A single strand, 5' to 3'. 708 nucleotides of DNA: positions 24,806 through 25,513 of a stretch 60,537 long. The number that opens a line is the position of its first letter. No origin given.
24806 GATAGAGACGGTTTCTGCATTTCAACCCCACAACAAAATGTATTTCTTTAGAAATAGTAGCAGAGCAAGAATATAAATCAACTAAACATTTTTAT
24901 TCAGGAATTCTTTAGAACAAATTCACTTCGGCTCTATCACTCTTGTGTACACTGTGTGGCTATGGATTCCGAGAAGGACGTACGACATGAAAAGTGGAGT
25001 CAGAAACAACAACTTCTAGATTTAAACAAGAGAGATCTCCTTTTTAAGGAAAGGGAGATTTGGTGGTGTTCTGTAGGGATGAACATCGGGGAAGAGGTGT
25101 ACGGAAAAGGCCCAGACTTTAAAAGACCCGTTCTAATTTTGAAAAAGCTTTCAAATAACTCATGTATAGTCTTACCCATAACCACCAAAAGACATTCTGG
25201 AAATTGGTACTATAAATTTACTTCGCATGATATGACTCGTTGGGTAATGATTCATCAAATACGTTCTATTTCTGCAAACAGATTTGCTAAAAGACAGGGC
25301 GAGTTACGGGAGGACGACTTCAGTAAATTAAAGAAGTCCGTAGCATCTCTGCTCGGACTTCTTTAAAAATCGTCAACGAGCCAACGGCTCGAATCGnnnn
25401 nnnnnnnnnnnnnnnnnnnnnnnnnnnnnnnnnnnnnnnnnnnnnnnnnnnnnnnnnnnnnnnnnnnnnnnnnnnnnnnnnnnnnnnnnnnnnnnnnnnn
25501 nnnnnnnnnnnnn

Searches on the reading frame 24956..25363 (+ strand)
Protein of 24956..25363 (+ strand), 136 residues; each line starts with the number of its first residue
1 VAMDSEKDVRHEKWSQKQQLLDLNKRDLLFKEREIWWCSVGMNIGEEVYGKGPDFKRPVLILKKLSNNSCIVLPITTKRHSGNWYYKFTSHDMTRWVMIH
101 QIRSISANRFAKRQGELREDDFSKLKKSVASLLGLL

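Call 71: find_homologous_proteins(query=window:24956-25363:+, max_evalue=1e-20)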
Query window:24956-25363:+ (136 aa): 75 proteins with E <= 1e-20 among 88 candidates.
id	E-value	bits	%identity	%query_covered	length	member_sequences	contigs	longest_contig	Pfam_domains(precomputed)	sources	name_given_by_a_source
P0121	9.2e-86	302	100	99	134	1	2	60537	PF02452.24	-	-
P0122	6.8e-48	180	62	92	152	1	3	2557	PF02452.24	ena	-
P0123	2.0e-47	178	60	97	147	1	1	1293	PF02452.24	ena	-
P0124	3.7e-47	177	61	96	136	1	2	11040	PF02452.24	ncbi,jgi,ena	-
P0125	5.0e-47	177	59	99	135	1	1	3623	PF02452.24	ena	-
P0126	7.4e-47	176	61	96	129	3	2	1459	PF02452.24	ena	-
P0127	1.8e-46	175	62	92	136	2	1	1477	PF02452.24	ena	-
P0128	3.1e-46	174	61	91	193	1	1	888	PF02452.24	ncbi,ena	-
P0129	4.2e-46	174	61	90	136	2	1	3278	PF02452.24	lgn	-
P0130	6.9e-46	173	61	96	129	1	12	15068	PF02452.24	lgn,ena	-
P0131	7.0e-46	173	61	96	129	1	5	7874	PF02452.24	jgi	-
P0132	7.3e-46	173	60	98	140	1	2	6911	PF02452.24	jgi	jgi:mRNA interferase MazF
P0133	1.1e-45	173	60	91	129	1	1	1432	PF02452.24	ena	-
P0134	1.1e-45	173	60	96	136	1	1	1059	PF02452.24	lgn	-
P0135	1.3e-45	172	61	96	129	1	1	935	PF02452.24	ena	-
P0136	2.2e-45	172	60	96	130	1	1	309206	PF02452.24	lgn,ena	-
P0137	2.7e-45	171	60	96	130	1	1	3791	PF02452.24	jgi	jgi:mRNA interferase MazF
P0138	3.9e-45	171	61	96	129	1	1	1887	PF02452.24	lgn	-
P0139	5.7e-45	170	60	96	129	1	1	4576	PF02452.24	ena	-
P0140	6.2e-45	170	60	96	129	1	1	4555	PF02452.24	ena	-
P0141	6.5e-45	170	61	91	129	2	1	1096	PF02452.24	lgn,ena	-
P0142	1.1e-44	169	60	96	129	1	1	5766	PF02452.24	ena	-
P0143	1.3e-44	169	60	91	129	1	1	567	PF02452.24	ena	-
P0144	1.4e-44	169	60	91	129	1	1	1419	PF02452.24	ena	-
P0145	1.7e-44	169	58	96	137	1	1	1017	PF02452.24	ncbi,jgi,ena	jgi:mRNA interferase MazF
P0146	1.9e-44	169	62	92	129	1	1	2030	PF02452.24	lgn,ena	-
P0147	5.2e-44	167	58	96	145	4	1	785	PF02452.24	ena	-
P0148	6.0e-44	167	58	96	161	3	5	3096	PF02452.24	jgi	jgi:mRNA interferase MazF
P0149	1.5e-43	166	61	96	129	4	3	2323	PF02452.24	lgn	-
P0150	1.6e-43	166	61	91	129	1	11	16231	PF02452.24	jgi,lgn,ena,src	-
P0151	1.8e-43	165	60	91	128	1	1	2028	PF02452.24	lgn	-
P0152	2.0e-43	165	56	98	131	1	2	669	PF02452.24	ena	-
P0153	2.6e-43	165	58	98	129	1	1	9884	PF02452.24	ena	-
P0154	2.8e-43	165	60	91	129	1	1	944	PF02452.24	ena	-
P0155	2.9e-43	165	59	98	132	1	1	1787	PF02452.24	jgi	-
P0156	3.0e-43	165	59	96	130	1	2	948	PF02452.24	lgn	-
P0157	3.8e-43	164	61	91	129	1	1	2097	PF02452.24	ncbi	-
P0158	4.2e-43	164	56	96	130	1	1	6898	PF02452.24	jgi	jgi:mRNA interferase MazF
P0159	4.7e-43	164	56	96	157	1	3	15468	PF02452.24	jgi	jgi:mRNA interferase MazF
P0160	5.7e-43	164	63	78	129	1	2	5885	PF02452.24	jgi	jgi:mRNA interferase MazF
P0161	9.0e-43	163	57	98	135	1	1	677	PF02452.24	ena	-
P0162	9.5e-43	163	60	91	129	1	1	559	PF02452.24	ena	-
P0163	1.0e-42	163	58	96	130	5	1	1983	PF02452.24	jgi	jgi:mRNA interferase MazF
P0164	1.1e-42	163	56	96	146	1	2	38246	PF02452.24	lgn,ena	-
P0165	1.3e-42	163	57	98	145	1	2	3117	PF02452.24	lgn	-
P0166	1.7e-42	162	57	96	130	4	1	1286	PF02452.24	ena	-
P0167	2.1e-42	162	58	96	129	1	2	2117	PF02452.24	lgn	-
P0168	2.4e-42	162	56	98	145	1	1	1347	PF02452.24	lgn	-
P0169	2.7e-42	162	61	90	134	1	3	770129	PF02452.24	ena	-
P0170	2.9e-42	162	57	93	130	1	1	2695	PF02452.24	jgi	jgi:mRNA-degrading endonuclease toxin of MazEF toxin-antitoxin module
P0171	6.0e-42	161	59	90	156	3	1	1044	PF02452.24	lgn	-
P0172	7.3e-42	160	56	96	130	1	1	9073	PF02452.24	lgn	-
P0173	9.6e-42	160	58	91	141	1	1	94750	PF02452.24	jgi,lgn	jgi:mRNA interferase MazF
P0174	2.2e-41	159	56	92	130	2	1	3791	PF02452.24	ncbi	-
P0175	2.7e-41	158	56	91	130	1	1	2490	PF02452.24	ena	-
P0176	7.6e-41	157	57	76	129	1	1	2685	PF02452.24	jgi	jgi:mRNA interferase MazF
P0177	6.9e-40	154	54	91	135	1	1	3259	PF02452.24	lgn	-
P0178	2.4e-39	152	53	92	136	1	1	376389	PF02452.24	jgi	jgi:mRNA interferase MazF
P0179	2.0e-38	149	56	92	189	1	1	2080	PF02452.24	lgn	-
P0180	6.9e-38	147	55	92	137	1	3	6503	PF02452.24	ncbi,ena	-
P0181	1.4e-35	140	69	63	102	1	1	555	PF02452.24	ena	-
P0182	9.3e-30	121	62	68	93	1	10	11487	PF02452.24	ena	-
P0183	1.5e-28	117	62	69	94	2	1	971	PF02452.24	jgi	jgi:mRNA interferase MazF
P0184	2.4e-28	117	44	91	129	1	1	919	PF02452.24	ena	-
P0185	2.5e-28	116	43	96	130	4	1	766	PF02452.24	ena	-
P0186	3.4e-28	116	45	91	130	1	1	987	PF02452.24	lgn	-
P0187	3.5e-28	116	45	91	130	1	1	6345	PF02452.24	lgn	-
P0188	4.1e-28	116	44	96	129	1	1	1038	PF02452.24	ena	-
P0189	4.4e-28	116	47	81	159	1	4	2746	PF02452.24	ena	-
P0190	6.5e-27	112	46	82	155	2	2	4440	PF02452.24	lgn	-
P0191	6.9e-26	109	45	91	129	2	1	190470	PF02452.24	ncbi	-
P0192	3.2e-24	103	47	89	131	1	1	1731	PF02452.24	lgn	-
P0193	6.6e-24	102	42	94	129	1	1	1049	PF02452.24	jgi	jgi:mRNA interferase MazF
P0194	8.1e-23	99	39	89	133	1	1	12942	PF02452.24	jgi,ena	-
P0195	9.3e-22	95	47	73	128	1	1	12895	PF02452.24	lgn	-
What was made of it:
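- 24956..25366 (+): Third MazF-like gene (subfamily 2, 136 aa, about 37% identical to copy A). 75 homologues carrying PF02452 (call 71).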

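Call 72: find_encoding_contigs(protein=P0124, flank=700, max_places=2)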
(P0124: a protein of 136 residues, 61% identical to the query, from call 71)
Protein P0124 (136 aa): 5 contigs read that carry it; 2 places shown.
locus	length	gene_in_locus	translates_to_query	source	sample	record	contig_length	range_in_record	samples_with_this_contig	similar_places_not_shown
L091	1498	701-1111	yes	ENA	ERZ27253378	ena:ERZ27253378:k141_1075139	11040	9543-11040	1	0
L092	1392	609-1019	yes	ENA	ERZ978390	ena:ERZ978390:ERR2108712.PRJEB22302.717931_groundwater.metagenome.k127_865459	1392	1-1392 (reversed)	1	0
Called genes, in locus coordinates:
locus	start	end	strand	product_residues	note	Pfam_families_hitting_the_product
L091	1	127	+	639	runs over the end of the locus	-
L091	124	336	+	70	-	-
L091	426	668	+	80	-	-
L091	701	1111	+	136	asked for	PF02452:PemK_toxin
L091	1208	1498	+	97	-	?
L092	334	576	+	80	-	-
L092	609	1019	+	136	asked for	PF02452:PemK_toxin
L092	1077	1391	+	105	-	?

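Call 73: find_encoding_contigs(protein=P0136, flank=700, max_places=2)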
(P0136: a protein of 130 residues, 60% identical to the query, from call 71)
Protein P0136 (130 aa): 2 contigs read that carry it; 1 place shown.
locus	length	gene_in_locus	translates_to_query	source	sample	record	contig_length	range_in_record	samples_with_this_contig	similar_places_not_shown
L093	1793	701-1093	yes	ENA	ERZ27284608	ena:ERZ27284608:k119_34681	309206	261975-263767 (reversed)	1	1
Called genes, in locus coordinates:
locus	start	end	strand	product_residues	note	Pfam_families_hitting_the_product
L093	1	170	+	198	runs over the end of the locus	-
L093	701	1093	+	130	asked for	PF02452:PemK_toxin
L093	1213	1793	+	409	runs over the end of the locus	PF00005:ABC_tran, PF13304:AAA_21 (faint), PF14524:Wzt_C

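Call 74: find_encoding_contigs(protein=P0164, flank=700, max_places=2)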
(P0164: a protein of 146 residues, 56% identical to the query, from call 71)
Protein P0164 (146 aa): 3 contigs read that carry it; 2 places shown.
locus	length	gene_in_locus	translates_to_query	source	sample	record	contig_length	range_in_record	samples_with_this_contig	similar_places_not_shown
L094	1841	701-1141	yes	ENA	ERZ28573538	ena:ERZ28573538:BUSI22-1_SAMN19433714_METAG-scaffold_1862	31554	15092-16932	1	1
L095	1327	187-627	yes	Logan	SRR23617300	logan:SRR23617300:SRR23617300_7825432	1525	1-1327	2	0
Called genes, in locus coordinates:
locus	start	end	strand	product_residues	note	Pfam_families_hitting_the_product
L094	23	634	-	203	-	PF00334:NDK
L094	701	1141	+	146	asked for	PF02452:PemK_toxin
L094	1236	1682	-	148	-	PF05656:DUF805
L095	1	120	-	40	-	?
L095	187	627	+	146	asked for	PF02452:PemK_toxin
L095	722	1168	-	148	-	PF05656:DUF805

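Call 75: find_encoding_contigs(protein=P0178, flank=700, max_places=2)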
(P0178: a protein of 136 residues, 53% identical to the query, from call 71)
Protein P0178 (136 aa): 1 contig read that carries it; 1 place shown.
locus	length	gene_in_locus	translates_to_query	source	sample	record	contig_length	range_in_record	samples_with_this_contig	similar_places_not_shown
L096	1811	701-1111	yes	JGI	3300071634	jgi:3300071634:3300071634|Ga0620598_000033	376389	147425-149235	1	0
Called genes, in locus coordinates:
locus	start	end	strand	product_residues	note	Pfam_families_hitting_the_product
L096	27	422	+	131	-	PF03073:TspO_MBR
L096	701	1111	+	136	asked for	PF02452:PemK_toxin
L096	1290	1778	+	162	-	PF01625:PMSR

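Call 84: search_protein_families(library=ncbifam, proteins=[window:24956-25363:+], max_evalue=0.01)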
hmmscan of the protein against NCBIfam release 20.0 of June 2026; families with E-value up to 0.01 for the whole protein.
window:24956-25363:+ (136 aa): 1 family
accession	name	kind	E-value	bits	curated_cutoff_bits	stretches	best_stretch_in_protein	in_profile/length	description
NF007386.0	PRK09907.1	equivalog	0.0045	16.9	120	1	56-134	28-111/111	endoribonuclease MazF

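Call 85: search_protein_families(library=padloc, proteins=[window:24956-25363:+], max_evalue=0.01)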
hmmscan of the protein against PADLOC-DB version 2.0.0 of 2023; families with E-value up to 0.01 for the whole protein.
window:24956-25363:+ (136 aa): 0 families
